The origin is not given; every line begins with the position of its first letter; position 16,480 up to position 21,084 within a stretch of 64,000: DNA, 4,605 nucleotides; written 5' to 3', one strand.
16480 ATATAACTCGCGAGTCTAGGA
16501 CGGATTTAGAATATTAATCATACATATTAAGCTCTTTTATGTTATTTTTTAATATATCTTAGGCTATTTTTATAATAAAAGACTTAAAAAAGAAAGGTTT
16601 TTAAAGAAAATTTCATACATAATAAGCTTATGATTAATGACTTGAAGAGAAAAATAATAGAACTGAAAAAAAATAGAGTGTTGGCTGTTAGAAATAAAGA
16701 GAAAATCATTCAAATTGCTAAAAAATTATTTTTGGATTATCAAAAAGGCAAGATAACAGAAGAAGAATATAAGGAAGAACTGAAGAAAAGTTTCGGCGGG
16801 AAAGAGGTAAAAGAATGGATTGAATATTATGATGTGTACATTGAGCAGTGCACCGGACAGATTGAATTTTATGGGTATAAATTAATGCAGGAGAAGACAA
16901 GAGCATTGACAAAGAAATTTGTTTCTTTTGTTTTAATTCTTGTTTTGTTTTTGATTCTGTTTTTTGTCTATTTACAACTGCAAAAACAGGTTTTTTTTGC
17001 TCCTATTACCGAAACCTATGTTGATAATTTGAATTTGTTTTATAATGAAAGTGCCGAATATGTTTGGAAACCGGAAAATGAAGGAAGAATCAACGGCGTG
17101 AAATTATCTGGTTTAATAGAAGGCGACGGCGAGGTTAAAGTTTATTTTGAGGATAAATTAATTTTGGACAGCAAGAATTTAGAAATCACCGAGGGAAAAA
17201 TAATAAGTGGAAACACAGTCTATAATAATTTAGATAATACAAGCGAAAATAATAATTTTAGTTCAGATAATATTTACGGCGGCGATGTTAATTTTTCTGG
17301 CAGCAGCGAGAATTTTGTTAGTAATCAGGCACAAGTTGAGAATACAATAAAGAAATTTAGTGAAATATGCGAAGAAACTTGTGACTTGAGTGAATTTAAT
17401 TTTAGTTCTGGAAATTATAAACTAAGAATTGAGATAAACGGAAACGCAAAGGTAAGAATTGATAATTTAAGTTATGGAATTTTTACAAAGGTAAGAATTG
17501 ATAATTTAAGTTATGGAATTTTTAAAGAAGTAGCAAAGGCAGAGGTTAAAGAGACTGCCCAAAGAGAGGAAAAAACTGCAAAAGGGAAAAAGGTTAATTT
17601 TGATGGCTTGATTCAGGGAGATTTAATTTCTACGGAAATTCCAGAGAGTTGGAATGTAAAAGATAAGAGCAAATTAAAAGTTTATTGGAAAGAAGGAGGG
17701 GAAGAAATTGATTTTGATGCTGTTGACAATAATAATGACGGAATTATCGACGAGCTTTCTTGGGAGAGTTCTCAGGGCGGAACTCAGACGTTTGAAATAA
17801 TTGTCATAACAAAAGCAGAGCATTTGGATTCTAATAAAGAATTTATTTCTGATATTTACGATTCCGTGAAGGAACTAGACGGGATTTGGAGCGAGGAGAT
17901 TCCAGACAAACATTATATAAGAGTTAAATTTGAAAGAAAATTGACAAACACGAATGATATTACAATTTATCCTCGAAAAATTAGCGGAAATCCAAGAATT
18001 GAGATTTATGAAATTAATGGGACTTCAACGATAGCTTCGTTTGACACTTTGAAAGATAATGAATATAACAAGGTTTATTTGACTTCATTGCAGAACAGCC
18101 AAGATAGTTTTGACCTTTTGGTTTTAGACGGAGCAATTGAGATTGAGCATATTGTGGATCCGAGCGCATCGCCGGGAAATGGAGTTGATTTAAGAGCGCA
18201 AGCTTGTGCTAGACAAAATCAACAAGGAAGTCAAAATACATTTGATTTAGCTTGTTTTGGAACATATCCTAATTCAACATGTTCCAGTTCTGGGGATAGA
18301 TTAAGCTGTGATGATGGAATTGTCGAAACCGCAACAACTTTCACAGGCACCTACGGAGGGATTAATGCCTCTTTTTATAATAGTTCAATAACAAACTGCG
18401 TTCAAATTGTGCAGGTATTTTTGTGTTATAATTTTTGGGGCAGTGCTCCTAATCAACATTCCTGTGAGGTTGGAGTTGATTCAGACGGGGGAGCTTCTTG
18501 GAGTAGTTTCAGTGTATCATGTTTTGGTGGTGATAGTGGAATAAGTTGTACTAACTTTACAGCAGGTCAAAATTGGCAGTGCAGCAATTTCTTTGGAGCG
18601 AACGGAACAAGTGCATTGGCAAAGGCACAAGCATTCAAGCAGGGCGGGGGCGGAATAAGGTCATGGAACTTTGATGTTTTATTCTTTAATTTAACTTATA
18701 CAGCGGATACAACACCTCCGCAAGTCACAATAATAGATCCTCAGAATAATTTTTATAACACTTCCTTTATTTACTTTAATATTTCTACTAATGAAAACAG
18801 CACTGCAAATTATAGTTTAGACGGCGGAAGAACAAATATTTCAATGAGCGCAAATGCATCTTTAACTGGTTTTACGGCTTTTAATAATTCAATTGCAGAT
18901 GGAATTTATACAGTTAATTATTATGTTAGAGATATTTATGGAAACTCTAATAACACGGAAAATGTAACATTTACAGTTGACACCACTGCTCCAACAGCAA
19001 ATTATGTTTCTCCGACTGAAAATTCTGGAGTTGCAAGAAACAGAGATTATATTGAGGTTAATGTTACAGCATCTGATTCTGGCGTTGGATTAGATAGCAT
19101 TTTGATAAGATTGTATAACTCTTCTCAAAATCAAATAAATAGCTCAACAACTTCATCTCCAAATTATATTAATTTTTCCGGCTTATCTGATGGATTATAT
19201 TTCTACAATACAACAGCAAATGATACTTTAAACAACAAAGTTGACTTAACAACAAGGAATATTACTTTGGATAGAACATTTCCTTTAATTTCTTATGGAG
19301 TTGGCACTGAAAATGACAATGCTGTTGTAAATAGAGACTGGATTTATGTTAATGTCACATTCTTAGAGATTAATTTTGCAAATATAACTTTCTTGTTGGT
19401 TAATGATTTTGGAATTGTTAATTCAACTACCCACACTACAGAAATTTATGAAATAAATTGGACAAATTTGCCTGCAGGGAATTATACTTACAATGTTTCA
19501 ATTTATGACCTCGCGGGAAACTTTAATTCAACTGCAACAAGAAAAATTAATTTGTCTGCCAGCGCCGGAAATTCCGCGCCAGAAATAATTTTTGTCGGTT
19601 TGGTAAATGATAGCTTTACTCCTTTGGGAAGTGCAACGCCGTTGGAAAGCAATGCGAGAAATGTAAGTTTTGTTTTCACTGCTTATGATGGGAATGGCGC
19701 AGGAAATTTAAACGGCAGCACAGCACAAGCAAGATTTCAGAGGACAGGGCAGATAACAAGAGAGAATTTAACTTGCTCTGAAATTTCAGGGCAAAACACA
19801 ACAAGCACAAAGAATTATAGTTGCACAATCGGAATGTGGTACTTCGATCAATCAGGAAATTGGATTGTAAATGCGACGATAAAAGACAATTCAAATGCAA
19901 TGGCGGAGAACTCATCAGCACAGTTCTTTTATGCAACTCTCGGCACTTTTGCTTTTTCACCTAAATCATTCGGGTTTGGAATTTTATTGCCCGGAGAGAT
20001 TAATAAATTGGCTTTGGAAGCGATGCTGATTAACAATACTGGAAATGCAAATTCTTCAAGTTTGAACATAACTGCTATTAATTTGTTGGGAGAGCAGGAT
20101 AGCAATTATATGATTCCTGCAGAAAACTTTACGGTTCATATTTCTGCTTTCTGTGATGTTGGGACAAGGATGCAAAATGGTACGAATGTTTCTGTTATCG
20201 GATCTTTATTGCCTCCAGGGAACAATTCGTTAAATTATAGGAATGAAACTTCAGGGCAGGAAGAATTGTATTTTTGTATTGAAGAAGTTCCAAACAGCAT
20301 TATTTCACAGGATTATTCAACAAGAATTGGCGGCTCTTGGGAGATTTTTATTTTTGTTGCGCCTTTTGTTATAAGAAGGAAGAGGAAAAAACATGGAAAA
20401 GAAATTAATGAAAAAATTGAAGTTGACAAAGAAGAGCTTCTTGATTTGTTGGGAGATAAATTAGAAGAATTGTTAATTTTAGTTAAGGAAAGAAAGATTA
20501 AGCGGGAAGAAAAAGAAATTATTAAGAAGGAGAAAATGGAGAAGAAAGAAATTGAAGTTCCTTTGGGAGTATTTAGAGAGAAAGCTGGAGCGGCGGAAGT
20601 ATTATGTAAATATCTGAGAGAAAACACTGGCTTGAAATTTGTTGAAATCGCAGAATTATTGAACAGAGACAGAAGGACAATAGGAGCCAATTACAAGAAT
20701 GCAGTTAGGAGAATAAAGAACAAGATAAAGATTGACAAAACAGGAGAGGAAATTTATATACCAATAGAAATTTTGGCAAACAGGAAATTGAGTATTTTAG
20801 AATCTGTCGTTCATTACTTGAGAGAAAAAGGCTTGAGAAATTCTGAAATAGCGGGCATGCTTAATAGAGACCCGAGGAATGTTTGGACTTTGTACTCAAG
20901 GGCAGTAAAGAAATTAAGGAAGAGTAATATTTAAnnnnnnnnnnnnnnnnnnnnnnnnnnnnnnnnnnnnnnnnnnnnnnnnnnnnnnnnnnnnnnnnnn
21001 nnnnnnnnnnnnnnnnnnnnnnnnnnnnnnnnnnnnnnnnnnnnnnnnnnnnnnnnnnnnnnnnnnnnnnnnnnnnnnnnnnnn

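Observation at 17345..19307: Patchwork of 100%-identical blocks among the three largest genes (three-way gene conversion)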

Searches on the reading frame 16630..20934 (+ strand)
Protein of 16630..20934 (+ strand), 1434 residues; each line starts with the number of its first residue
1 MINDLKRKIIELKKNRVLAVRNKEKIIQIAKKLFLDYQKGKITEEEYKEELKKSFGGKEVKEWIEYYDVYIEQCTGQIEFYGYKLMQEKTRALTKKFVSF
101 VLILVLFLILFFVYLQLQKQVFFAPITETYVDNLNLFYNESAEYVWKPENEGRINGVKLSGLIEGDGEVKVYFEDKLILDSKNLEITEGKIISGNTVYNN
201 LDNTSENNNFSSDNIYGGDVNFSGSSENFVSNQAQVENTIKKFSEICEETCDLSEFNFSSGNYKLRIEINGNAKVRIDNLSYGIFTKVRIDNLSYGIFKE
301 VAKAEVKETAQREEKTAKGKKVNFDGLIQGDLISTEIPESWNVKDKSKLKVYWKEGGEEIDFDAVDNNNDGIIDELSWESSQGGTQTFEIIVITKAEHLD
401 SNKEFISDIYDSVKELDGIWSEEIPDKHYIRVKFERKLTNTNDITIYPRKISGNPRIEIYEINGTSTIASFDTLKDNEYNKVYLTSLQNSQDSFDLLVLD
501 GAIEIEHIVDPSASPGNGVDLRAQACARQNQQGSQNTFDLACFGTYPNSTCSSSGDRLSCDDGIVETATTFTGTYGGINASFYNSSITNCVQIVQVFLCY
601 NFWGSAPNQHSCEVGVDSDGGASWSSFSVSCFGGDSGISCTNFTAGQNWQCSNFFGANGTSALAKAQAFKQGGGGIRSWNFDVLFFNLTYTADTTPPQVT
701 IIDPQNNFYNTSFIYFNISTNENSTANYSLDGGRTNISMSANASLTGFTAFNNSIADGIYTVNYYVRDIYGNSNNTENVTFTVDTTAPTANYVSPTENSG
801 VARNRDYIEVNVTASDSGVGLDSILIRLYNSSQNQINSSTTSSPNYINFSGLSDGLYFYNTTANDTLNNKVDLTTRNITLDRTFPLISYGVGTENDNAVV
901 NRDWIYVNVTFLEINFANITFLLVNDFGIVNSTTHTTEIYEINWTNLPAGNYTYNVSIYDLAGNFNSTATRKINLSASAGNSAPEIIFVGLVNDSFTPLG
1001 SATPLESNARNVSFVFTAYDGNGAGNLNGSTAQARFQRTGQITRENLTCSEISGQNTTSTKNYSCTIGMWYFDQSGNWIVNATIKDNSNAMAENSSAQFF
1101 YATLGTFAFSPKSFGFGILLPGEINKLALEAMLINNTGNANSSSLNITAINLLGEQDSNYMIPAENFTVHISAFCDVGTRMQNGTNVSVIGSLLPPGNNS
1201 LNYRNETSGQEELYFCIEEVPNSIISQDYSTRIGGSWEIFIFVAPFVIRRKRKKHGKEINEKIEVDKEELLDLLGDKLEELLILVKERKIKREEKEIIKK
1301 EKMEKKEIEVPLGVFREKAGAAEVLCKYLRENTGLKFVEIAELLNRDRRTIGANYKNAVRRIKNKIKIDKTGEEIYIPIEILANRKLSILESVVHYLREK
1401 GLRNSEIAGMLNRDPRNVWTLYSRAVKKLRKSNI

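Call 4: search_protein_families(library=pfam, proteins=[window:16630-20934:+])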
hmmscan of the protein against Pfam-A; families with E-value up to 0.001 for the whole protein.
window:16630-20934:+ (1434 aa): 3 families
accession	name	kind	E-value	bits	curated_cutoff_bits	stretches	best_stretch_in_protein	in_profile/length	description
PF19077.6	Big_13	-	3.5e-07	31.1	27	1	705-785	20-102/102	Bacterial Ig-like domain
PF08281.18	Sigma70_r4_2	-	8e-07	29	25.7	0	1398-1429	23-54/54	Sigma-70, region 4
PF12245.14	Big_3_2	-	0.00079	20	23.3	0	940-973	81-118/122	Bacterial Ig-like domain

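Call 9: find_encoding_contigs(protein=window:16630-20934:+, flank=10000, max_places=10)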
Protein window:16630-20934:+ (1434 aa): no gene with exactly this product is on record in the collection.

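Call 11: find_homologous_proteins(query=window:16630-20934:+)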
Query window:16630-20934:+ (1434 aa): 253 proteins with E <= 0.001 among 8000 candidates; the best 120 are listed.
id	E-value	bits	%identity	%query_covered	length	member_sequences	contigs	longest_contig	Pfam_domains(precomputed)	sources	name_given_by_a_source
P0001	0.0e+0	3229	100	100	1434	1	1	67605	PF08281.19,PF19077.7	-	-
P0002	0.0e+0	1329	52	95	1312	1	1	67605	PF13384.13,PF12245.15,PF08281.19,PF19077.7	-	-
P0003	0.0e+0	1122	49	45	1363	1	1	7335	PF12245.15,PF19077.7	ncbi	-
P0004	1.1e-291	989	38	68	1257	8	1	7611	PF08281.19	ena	-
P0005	5.9e-217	742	42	43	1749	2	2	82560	PF13385.14,PF08281.19,PF09136.17,PF19077.7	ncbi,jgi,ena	-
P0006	5.5e-215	735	45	36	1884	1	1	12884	PF13385.14,PF08281.19,PF09136.17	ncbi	-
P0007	1.8e-212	727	39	52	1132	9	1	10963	-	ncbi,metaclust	ncbi:MAG: hypothetical protein UU25_C0012G0003, partial [Microgenomates group bacterium GW2011_GWB1_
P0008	5.3e-208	712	40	32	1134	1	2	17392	-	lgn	-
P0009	6.1e-199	682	39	36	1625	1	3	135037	PF13385.14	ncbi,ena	-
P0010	2.4e-193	664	42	36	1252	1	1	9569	PF13384.13,PF08281.19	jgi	-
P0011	7.8e-184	632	33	79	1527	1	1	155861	PF13750.13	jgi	jgi:DNA-directed RNA polymerase specialized sigma24 family protein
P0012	8.0e-184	632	40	35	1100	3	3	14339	-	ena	-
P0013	3.5e-180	620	34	52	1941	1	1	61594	PF27237.1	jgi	jgi:DNA-directed RNA polymerase specialized sigma24 family protein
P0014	4.2e-180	620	36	47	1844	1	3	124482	PF13750.13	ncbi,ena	ncbi:MAG: Ig-like domain-containing protein [Nanoarchaeota archaeon]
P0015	5.8e-177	609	33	81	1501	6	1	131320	-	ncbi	-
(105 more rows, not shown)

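Call 20: find_related_loci(query=window:16630-20934:+, collection=genome_contigs, flank=10000)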
Query window:16630-20934:+ (1434 aa) in genome_contigs; peptide patterns used: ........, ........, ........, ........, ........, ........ (x = any residue, [..] = any of these).
169 stretches matched a pattern; 3 encode a relative of the query (tblastn E <= 1e-3); 3 distinct loci.
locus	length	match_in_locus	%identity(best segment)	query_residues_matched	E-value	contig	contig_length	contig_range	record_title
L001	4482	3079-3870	31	11-317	3e-27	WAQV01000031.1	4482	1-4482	MAG: Candidatus Pacearchaeota archaeon isolate S146_159_esom k151_374319, whole genome shotgun sequence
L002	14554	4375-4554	43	21-80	6e-10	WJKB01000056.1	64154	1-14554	MAG: Candidatus Woesearchaeota archaeon isolate Bin_568 k141_1935557, whole genome shotgun sequence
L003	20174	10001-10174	40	22-79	5e-8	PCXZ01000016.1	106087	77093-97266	MAG: Candidatus Woesearchaeota archaeon CG10_big_fil_rev_8_21_14_0_10_44_13 CG10_8_21_14_0.10_scaffold_377_c, whole geno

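Call 23: find_encoding_contigs(protein=P0003, flank=10000, max_places=4)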
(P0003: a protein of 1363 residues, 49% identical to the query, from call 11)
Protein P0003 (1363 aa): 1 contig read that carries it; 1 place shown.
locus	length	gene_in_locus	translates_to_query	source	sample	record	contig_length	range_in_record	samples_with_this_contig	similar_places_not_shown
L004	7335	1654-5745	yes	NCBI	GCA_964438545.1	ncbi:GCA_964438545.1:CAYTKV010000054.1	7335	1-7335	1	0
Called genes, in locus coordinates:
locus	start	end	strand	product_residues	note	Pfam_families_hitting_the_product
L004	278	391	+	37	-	-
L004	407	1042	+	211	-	-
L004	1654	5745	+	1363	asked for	PF12245:Big_3_2 (faint), PF19077:Big_13 (faint)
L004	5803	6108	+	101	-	-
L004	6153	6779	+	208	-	PF14582:Metallophos_3 (faint), PF00149:Metallophos, PF12850:Metallophos_2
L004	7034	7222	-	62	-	PF23477:zf_Tbcl_2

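Call 24: find_encoding_contigs(protein=P0005, flank=10000, max_places=4)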
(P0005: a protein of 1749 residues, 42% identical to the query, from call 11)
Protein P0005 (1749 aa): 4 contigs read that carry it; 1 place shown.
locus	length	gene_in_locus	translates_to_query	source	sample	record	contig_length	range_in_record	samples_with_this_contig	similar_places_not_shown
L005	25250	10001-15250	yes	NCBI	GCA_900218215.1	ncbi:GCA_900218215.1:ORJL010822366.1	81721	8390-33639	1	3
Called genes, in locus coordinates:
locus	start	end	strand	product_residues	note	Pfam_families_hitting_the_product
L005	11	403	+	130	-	-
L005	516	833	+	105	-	PF01909:NTP_transf_2, PF18765:Polbeta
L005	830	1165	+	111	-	PF01934:HepT-like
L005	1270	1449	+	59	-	-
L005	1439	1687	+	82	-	PF05016:ParE_toxin (weak)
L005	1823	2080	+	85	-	-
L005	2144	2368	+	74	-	-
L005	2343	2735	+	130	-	PF01850:PIN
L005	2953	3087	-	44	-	PF04255:DUF433 (weak)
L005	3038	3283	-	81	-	PF04255:DUF433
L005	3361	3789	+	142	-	-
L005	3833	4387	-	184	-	PF04307:YdjM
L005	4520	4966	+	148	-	-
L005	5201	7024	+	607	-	PF01909:NTP_transf_2, PF18765:Polbeta (weak)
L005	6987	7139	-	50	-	-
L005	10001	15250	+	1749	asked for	PF19077:Big_13 (faint), PF09136:Glucodextran_B (weak), PF13385:Laminin_G_3, PF08281:Sigma70_r4_2 (weak)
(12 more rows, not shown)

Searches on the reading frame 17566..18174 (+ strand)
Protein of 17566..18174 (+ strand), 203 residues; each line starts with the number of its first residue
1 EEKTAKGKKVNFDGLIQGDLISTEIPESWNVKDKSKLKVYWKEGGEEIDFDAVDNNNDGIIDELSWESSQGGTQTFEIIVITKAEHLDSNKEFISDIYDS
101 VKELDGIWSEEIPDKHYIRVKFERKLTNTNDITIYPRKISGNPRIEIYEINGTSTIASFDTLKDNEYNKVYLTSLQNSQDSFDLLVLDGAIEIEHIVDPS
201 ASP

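Call 34: find_related_loci(query=A2, collection=metagenome_contigs, flank=10000)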
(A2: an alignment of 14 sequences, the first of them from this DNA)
Query A2 (203 aa) in metagenome_contigs; peptide patterns used: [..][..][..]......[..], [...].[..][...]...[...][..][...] (x = any residue, [..] = any of these).
600 stretches matched a pattern (row limit reached: there are more); 485 encode a relative of the query (tblastn E <= 1e-3); the best 80 are kept; 80 distinct loci.
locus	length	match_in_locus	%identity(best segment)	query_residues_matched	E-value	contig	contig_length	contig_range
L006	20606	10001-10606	54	1-199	2e-70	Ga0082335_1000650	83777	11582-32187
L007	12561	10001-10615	55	1-203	9e-70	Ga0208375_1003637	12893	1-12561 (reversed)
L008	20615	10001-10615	55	1-203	9e-70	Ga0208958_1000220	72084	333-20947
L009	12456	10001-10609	56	1-202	1e-68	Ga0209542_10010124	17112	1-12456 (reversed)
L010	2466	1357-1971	52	1-201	5e-69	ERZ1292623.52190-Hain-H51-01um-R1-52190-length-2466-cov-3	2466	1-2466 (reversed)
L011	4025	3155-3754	55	2-199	7e-68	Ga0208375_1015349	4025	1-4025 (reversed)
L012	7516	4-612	54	1-199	7e-68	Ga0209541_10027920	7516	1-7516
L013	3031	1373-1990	54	1-201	3e-68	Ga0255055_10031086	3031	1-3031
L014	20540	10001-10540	59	21-199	2e-67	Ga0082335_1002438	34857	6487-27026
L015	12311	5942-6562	55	1-200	2e-67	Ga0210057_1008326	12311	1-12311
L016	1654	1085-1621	56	21-199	5e-70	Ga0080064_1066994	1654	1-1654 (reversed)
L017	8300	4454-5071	53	1-202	3e-67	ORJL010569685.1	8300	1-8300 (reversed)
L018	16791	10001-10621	55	1-200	2e-67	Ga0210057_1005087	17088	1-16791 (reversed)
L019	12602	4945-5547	55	1-199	6e-67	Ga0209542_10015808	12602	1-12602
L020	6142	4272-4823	57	20-202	1e-66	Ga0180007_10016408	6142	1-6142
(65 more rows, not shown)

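Call 43: predict_structure(alignment_id=A2)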
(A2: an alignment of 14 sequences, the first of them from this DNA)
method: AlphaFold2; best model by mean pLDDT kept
length: 203 residues; sequences in the alignment: 14
mean_pLDDT: 90.2   pTM: 0.83
mean pLDDT of the five models: 90.2, 90.2, 89.5, 89.1, 89.0
residues with pLDDT >= 90: 151; 70-90: 39; 50-70: 8; < 50: 5
segments of 3 or more residues with pLDDT < 50: 103-107
pLDDT, mean of each block of 10 residues (from residue 1): 92 95 92 90 91 93 95 95 92 80 53 95 92 93 96 93 93 93 97 90 72
secondary structure, 60 per line:
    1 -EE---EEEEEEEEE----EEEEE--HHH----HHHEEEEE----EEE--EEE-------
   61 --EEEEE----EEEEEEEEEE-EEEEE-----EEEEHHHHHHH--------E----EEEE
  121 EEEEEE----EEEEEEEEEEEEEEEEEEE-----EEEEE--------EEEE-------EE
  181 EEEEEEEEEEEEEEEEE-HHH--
elements in order: E7-15 E20-24 E37-41 E46-48 E51-53 E63-67 E72-81 E83-87 E93-96 H97-103 E117-126 E131-149 E155-159 E168-171 E179-197

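Call 46: fold_search(model_id=the predicted structure, library=pdb)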
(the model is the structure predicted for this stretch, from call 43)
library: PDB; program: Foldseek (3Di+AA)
matches with E <= 10: 1094; with E <= 0.001: 0
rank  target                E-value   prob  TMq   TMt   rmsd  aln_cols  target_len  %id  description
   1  6qev_B                1.7e-03  0.89  0.25  0.06  14.5       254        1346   11  EngBF DARPin Fusion 4b B6 (released 2019-11-06)
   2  5mwk_A                2.1e-03  0.90  0.24  0.07  14.8       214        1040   12  Glycoside hydrolase BT_0986 (released 2017-03-22)
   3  1w8o_A                2.4e-03  0.96  0.32  0.14  11.4       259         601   13  Contribution of the Active Site Aspartic Acid to Catalysis in the Bacterial Neuraminidase from Micromonospora viridifa (released 2004-09-29)
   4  5mqm                  2.4e-03  0.93  0.26  0.07  14.5       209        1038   11  Glycoside hydrolase BT_0986 (released 2017-03-22)
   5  6qdi                  2.8e-03  0.84  0.25  0.20  12.8       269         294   11  anti-sigma factor domain-containing protein from Clostridium clariflavum (released 2019-06-12)
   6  6qep                  3.8e-03  0.75  0.24  0.06  16.1       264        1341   11  EngBF DARPin Fusion 4b H14 (released 2019-11-06)
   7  5a55                  4.0e-03  0.87  0.27  0.08  13.3       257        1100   12  The native structure of GH101 from Streptococcus pneumoniae TIGR4 (released 2015-09-02)
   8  6v1v_B                4.3e-03  0.77  0.27  0.10  17.1       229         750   14  VIP3B (VIP3B_2160) adapted for crystallization (released 2019-12-18)
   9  8a19_A                4.3e-03  0.72  0.23  0.06  14.7       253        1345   13  Structure of a leucinostatin derivative determined by host lattice display : L1E4V1 construct (released 2022-12-07)
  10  4qd2_A                4.3e-03  0.30  0.18  0.17  15.8       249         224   14  Molecular basis for disruption of E-cadherin adhesion by botulinum neurotoxin A complex (released 2014-06-25)
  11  8a1a_A                5.0e-03  0.75  0.24  0.06  14.7       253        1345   13  Structure of a leucinostatin derivative determined by host lattice display : L1F11V1 construct (released 2022-12-07)
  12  8h3u_A                5.9e-03  0.60  0.24  0.12  13.7       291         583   11  Inhibitor-bound EP, polyA model (released 2022-11-23)
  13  5a56_A                7.3e-03  0.47  0.21  0.06  17.0       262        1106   11  The structure of GH101 from Streptococcus pneumoniae TIGR4 in complex with 1-O-methyl-T-antigen (released 2015-09-02)
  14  2zxq                  8.1e-03  0.69  0.25  0.07  14.3       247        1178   11  Crystal structure of endo-alpha-N-acetylgalactosaminidase from Bifidobacterium longum (EngBF) (released 2009-06-16)
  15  6sh9_B                9.0e-03  0.69  0.25  0.06  14.6       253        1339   13  EngBF DARPin Fusion 4b D12 (released 2019-11-06)
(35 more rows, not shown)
